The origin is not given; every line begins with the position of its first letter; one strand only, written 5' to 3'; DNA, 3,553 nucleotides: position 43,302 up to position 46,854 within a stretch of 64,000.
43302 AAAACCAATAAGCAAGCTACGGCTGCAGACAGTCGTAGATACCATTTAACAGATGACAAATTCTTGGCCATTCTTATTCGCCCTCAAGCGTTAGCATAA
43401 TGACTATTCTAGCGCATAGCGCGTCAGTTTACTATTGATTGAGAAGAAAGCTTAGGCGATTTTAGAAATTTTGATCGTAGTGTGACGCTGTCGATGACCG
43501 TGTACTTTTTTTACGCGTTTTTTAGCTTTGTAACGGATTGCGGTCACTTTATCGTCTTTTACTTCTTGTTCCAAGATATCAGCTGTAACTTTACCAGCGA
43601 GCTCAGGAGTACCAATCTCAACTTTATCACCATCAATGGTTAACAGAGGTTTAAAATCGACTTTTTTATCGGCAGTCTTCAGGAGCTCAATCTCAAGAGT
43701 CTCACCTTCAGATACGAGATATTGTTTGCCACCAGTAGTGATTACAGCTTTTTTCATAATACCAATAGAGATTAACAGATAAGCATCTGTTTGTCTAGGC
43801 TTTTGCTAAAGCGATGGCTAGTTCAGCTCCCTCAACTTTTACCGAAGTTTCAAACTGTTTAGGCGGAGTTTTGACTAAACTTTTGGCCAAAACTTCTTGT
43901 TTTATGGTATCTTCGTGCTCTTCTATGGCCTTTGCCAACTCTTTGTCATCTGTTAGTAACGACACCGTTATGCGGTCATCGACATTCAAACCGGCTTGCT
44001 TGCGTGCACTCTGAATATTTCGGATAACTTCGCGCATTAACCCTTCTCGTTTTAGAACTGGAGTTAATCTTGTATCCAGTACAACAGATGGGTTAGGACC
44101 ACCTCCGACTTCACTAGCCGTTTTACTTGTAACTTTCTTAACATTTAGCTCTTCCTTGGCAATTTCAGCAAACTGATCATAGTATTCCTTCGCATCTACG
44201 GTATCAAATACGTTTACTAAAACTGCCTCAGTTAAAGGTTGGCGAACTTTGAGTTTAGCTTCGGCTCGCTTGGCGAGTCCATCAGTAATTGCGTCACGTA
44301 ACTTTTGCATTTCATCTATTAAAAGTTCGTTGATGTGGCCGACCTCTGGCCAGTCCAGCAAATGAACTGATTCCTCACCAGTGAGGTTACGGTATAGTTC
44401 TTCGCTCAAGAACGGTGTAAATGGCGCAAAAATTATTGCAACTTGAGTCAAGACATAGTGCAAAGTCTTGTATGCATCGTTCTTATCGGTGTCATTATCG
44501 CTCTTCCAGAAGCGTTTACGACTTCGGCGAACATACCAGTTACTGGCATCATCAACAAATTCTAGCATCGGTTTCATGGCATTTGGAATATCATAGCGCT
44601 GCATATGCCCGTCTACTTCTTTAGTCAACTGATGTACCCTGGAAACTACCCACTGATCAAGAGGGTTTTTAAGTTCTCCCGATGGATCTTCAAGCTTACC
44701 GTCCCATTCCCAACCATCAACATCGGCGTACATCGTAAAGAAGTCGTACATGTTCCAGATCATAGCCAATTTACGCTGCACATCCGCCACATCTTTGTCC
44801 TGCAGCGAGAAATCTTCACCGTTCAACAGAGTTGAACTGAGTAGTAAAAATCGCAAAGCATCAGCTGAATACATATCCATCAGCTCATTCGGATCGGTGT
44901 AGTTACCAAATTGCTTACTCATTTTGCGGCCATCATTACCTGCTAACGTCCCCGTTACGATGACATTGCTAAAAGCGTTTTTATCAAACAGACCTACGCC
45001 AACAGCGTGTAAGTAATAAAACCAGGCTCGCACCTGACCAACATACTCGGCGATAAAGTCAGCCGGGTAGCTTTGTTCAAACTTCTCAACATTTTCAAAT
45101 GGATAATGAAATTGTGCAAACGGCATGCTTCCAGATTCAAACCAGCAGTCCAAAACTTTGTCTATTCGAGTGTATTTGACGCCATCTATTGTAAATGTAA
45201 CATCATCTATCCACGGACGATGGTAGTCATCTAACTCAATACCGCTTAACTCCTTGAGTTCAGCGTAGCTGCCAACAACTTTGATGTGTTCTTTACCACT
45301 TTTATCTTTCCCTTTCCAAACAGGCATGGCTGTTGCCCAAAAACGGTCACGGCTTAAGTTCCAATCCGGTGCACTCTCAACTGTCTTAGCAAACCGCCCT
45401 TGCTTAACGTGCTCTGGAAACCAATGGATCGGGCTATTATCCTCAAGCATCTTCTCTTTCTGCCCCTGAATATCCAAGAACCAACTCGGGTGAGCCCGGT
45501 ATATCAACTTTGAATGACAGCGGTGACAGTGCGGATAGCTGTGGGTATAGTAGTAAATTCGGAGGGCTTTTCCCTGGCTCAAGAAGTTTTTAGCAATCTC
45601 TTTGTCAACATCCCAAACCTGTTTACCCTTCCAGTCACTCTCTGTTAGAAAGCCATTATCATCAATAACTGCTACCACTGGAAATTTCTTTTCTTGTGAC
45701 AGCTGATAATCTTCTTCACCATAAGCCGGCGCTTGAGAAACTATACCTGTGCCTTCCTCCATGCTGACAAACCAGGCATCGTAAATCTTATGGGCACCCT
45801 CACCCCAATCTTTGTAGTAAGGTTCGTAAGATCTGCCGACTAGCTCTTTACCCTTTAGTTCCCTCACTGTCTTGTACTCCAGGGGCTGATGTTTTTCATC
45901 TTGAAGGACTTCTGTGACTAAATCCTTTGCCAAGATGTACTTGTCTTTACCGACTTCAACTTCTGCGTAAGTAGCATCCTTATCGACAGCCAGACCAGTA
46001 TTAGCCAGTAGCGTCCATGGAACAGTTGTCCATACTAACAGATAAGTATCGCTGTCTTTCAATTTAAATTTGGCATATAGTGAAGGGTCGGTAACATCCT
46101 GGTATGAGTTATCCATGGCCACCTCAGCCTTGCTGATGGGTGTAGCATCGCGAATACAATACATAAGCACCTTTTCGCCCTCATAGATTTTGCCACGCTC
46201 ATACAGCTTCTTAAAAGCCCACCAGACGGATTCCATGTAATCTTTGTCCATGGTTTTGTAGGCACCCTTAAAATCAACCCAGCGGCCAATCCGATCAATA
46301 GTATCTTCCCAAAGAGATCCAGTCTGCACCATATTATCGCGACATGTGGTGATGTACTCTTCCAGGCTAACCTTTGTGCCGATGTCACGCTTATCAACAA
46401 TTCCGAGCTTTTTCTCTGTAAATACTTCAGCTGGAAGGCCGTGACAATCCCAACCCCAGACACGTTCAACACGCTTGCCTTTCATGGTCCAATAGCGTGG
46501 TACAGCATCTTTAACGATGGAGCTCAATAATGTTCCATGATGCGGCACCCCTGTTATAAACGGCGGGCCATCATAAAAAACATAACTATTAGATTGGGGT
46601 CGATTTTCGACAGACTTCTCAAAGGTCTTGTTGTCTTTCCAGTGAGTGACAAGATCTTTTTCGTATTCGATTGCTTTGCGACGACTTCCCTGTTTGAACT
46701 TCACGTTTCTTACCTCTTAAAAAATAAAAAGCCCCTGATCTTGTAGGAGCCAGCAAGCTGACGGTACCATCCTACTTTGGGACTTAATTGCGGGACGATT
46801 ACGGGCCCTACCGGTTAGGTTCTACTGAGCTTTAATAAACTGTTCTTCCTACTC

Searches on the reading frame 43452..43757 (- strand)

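Call 8: search_protein_families(library=ncbifam, proteins=[window:43452-43757:-])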
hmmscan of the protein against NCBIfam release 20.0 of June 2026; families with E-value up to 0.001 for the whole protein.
window:43452-43757:- (101 aa): 3 families
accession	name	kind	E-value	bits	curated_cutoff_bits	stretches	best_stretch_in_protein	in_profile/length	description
TIGR00061.1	L21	equivalog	5.4e-23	81.3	43.7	1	4-100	2-100/101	50S ribosomal protein L21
NF008915.0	PRK12278.1-1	equivalog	3.3e-16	59.9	281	1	4-100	3-101/216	50S ribosomal protein L21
NF008916.0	PRK12278.1-4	equivalog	3.5e-14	53.2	193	1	4-100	3-101/223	50S ribosomal protein L21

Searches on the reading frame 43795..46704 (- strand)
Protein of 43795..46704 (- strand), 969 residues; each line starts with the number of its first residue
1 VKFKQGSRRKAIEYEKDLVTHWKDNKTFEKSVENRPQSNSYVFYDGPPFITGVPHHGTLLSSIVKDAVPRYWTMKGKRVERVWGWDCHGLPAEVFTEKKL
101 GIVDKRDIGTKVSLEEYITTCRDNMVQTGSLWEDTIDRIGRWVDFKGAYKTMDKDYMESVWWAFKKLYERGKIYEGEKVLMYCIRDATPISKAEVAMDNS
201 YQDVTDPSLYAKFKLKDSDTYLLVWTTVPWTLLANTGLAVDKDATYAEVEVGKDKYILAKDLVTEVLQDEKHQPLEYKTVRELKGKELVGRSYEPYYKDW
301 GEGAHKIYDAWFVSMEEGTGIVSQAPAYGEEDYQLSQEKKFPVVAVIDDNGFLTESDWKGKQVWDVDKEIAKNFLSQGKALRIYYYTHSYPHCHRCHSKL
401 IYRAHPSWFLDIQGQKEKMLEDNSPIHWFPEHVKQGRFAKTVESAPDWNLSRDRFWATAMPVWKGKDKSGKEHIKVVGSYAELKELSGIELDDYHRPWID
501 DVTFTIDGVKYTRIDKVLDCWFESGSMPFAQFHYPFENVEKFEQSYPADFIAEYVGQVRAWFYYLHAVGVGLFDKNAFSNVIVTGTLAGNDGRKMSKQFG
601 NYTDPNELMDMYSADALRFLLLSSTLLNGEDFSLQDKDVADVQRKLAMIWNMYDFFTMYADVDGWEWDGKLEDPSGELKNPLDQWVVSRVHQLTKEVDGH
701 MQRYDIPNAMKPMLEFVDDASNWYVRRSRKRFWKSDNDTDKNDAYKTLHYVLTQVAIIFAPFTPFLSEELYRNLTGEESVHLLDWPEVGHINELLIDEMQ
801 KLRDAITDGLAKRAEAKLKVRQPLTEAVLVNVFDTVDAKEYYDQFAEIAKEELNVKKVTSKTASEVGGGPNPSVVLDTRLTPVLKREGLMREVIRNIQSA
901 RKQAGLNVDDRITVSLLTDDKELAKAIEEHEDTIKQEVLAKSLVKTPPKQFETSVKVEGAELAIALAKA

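Call 8: search_protein_families(library=ncbifam, proteins=[window:43795-46704:-])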
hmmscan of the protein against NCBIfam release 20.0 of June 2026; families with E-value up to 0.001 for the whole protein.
window:43795-46704:- (969 aa): 17 families
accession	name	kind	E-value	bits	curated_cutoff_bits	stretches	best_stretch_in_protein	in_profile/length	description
TIGR00392.1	ileS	equivalog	9.4e-235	781.7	621.4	1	11-831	8-851/861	isoleucine--tRNA ligase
NF000258.1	MupB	exception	2.8e-198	661.1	1900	2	12-859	6-847/1033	mupirocin-resistant isoleucine--tRNA ligase MupB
NF000257.1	MupA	exception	3.1e-198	660.9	1900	2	10-859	4-845/1024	mupirocin-resistant isoleucine--tRNA ligase MupA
TIGR00422.1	valS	equivalog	3.8e-116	389.1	612.1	2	312-862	261-788/863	valine--tRNA ligase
NF009687.0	PRK13208.1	equivalog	8.3e-106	355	738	2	311-861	259-789/801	valine--tRNA ligase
NF004349.1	PRK05729.1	equivalog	6.4e-100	335.6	704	2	310-860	253-769/860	valine--tRNA ligase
NF040702.1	ileS_w_GNAT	exception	2.7e-76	257.1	1999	2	254-789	446-972/1100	isoleucine--tRNA ligase, N-acetyltransferase domain-containing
NF008957.0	PRK12300.1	subfamily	7.6e-64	216.1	677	3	12-338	7-327/946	leucine--tRNA ligase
NF011492.0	PRK14900.1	equivalog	1.1e-57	195.7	1783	2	307-832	266-771/1044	valine--tRNA ligase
TIGR00395.1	leuS_arch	equivalog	9.8e-57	192.6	648.5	2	14-334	3-317/938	leucine--tRNA ligase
NF000540.1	alt_ValS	exception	6.3e-51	173.3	900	2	415-836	399-807/827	valine--tRNA ligase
TIGR00396.1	leuS_bact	equivalog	9.9e-33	113.3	548.4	3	11-196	3-168/843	leucine--tRNA ligase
TIGR00398.1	metG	equivalog_domain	3.9e-27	95.2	336.35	2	576-777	310-504/530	methionine--tRNA ligase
NF008900.0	PRK12267.1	equivalog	2.7e-19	69.1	598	2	532-808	239-508/648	methionine--tRNA ligase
NF001100.0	PRK00133.1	equivalog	2.5e-15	56.1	587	1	391-819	173-544/676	methionine--tRNA ligase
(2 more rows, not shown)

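Call 9: find_related_loci(query=window:43795-46704:-, collection=genome_contigs, flank=2500)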
Query window:43795-46704:- (969 aa) in genome_contigs; peptide patterns used: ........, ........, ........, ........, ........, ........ (x = any residue, [..] = any of these).
599 stretches matched a pattern (row limit reached: there are more); 593 encode a relative of the query (tblastn E <= 1e-3); the best 80 are kept; 80 distinct loci.
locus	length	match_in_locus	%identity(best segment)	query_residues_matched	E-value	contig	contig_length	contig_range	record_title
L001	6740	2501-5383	73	1-968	0e+0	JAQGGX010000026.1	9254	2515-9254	MAG: Candidatus Saccharibacteria bacterium isolate RYN_418 scaffold_5923578, whole genome shotgun sequence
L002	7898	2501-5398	71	1-969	0e+0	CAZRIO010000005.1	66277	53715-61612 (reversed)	MAG TPA_asm: uncultured Candidatus Saccharibacteria bacterium isolate SRP200132_co1_783 genome assembly, contig: NODE_59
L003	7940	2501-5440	70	1-969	0e+0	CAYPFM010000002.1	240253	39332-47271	MAG TPA_asm: uncultured Candidatus Saccharibacteria bacterium isolate SRP170004_co1_270 genome assembly, contig: NODE_48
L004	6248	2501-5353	71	1-969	0e+0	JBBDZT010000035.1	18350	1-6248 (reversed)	MAG: Candidatus Saccharimonadales bacterium isolate LejiaD_43_12 Lejia_D_4873_length_18350_cov_7, whole genome shotgun s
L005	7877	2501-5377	71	1-968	0e+0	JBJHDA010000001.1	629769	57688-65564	MAG: Candidatus Saccharibacteria bacterium isolate SF2967_J5348.maxbin.007_sub NODE_1_length_629769_cov_10.445477, whole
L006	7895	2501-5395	70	1-968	0e+0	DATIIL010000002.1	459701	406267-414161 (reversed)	MAG TPA_asm: Candidatus Saccharimonadales bacterium isolate SMAG_U15664 k141_644191, whole genome shotgun sequence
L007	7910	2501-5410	72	1-969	0e+0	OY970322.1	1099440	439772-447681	MAG: uncultured Candidatus Saccharibacteria bacterium isolate MFD05512.bin.c.2 genome assembly, chromosome: 1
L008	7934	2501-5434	70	1-968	0e+0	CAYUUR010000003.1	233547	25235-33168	MAG TPA_asm: uncultured Candidatus Saccharibacteria bacterium isolate SRP342105_co1_352 genome assembly, contig: NODE_46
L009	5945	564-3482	69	1-969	0e+0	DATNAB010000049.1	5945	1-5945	MAG TPA_asm: Verrucomicrobiia bacterium isolate SMAG_U11150 k141_2490761, whole genome shotgun sequence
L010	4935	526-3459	70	1-969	0e+0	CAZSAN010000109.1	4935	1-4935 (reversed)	MAG TPA_asm: uncultured Candidatus Saccharibacteria bacterium isolate binchicken_co84_80 genome assembly, contig: k141_1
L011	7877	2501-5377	70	1-966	0e+0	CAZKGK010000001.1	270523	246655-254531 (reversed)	MAG TPA_asm: uncultured Candidatus Saccharibacteria bacterium isolate SRP200132_co1_660 genome assembly, contig: NODE_28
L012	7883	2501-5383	70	1-969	0e+0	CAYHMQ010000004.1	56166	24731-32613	MAG TPA_asm: uncultured Candidatus Saccharibacteria bacterium isolate ERP119705_co13_576 genome assembly, contig: NODE_6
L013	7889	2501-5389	70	1-969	0e+0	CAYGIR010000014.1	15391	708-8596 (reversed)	MAG TPA_asm: uncultured Candidatus Saccharibacteria bacterium isolate ERP113451_co1_98 genome assembly, contig: NODE_449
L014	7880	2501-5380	69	1-968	0e+0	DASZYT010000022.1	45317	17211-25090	MAG TPA_asm: Candidatus Saccharimonadales bacterium isolate SMAG_U6217 k141_1215695, whole genome shotgun sequence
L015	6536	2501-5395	70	1-969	0e+0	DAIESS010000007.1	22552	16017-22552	MAG TPA_asm: Candidatus Saccharibacteria bacterium isolate clean1232 NODE_7_length_22552_cov_4.243782, whole genome shot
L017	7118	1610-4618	69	1-969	0e+0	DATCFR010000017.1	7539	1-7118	MAG TPA_asm: Candidatus Saccharimonadales bacterium isolate SMAG_U7785 k141_422327, whole genome shotgun sequence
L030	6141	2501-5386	68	1-969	0e+0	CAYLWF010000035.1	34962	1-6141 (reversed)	MAG TPA_asm: uncultured Candidatus Saccharibacteria bacterium isolate SRP135725_co2_488 genome assembly, contig: k141_50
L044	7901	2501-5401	67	1-969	0e+0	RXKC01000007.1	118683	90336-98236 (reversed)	MAG: Candidatus Saccharibacteria bacterium isolate AWTP1-31 sample_9_scaffold_12, whole genome shotgun sequence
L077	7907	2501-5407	65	1-969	0e+0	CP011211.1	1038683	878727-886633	MAG: Candidatus Saccharibacteria bacterium GW2011_GWC2_44_17, complete genome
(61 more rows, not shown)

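Call 77: search_protein_families(library=pfam, proteins=[L017:1059-1613:+, L077:1872-2432:+, L044:2151-2504:+, L030:876-1406:+], max_evalue=0.01)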
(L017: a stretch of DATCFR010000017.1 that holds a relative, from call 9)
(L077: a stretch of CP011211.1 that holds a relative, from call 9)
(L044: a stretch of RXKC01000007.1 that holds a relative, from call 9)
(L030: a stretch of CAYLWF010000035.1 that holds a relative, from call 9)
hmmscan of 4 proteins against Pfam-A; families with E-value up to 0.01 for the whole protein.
L017:1059-1613:+ (184 aa): 7 families
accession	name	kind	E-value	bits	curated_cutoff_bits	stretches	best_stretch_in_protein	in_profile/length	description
PF00583.31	Acetyltransf_1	-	1.1e-12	48.7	20.7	1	78-155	34-116/116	Acetyltransferase (GNAT) family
PF13508.13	Acetyltransf_7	-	1.5e-12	48.2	27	1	79-157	5-84/84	Acetyltransferase (GNAT) domain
PF13673.13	Acetyltransf_10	-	1.8e-10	41.3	23.6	1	72-176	26-126/128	Acetyltransferase (GNAT) domain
PF08445.16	FR47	-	2.7e-05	24.5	22.1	1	98-159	18-81/86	FR47-like protein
PF18014.7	Acetyltransf_18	-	0.00039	20.6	22.7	1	80-166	28-110/124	Acetyltransferase (GNAT) domain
PF13420.13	Acetyltransf_4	-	0.00096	19.6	24.3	1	76-174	49-153/155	Acetyltransferase (GNAT) domain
PF13302.13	Acetyltransf_3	-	0.0064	17.6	25.4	0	72-156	50-138/138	Acetyltransferase (GNAT) domain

L077:1872-2432:+ (186 aa): 1 family
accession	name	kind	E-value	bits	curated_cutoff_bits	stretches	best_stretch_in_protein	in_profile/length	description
PF03352.18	Adenine_glyco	-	2.3e-75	252.8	25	1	5-180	1-176/177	Methyladenine glycosylase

L044:2151-2504:+ (117 aa): 2 families
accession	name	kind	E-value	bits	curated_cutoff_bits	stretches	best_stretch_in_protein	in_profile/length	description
PF07883.17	Cupin_2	-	0.00047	20.2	27.2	1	52-92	18-56/70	Cupin domain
PF05899.18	Cupin_3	-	0.0015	18.6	23.5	1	42-92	16-64/74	EutQ-like cupin domain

L030:876-1406:+ (176 aa): 5 families
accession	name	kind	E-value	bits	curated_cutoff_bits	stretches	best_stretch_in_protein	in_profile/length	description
PF13508.13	Acetyltransf_7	-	1.3e-10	42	27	1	78-153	8-84/84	Acetyltransferase (GNAT) domain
PF13673.13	Acetyltransf_10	-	2.2e-10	41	23.6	1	69-173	27-127/128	Acetyltransferase (GNAT) domain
PF00583.31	Acetyltransf_1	-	2.5e-09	37.9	20.7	1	54-151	14-116/116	Acetyltransferase (GNAT) family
PF08445.16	FR47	-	1e-06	29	22.1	1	83-159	8-85/86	FR47-like protein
PF13302.13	Acetyltransf_3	-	0.0047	18.1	25.4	1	46-152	25-138/138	Acetyltransferase (GNAT) domain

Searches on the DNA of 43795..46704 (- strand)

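Call 24: search_rna_families(sources=[L002, L003, L007, L011, L014, L018, L023, L028, L032, L034, L036, L039, L013, L020, L024, L025, L031, L066], threshold=gathering)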
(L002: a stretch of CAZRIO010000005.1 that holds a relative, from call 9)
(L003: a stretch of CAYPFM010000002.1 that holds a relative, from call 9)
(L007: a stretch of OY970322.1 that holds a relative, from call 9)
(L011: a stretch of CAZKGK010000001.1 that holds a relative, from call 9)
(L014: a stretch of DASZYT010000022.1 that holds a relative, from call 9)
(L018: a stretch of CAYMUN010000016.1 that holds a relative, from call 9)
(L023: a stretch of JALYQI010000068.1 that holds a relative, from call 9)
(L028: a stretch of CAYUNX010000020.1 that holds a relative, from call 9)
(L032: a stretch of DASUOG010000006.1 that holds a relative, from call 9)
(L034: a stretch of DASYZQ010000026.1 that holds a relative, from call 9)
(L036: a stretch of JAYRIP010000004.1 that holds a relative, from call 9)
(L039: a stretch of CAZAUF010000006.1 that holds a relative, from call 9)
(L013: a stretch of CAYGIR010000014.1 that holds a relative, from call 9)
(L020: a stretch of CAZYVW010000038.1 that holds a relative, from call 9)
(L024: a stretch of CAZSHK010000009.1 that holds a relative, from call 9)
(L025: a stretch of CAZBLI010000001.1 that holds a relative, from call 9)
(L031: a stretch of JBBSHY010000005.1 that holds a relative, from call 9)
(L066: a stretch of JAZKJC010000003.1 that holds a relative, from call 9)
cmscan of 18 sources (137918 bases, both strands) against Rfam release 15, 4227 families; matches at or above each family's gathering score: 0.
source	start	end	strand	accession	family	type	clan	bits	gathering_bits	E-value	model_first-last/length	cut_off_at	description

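Call 51: search_rna_families(sources=[L007, L014, L039, L064, L013, L020, L002, L046], threshold=evalue, max_evalue=1)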
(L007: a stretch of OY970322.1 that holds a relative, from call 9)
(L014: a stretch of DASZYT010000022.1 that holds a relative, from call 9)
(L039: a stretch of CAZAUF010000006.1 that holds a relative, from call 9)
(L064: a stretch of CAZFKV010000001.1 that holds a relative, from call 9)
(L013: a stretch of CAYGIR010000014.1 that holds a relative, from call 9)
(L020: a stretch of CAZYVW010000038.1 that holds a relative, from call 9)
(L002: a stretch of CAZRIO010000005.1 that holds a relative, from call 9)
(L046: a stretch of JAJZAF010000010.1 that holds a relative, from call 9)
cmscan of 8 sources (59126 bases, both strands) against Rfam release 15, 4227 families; matches with E-value up to 1: 3.
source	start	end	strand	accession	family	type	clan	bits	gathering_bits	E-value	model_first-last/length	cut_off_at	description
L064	1720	2212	+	RF00010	RNaseP_bact_a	Gene; ribozyme;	CL00002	220.9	100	2.2e-70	1-367/367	no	Bacterial RNase P class A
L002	2299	2463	+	RF00230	T-box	Cis-reg; leader;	-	36.2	93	0.00019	1-219/219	no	T-box leader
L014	2302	2462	+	RF00230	T-box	Cis-reg; leader;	-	34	93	0.0007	1-219/219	no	T-box leader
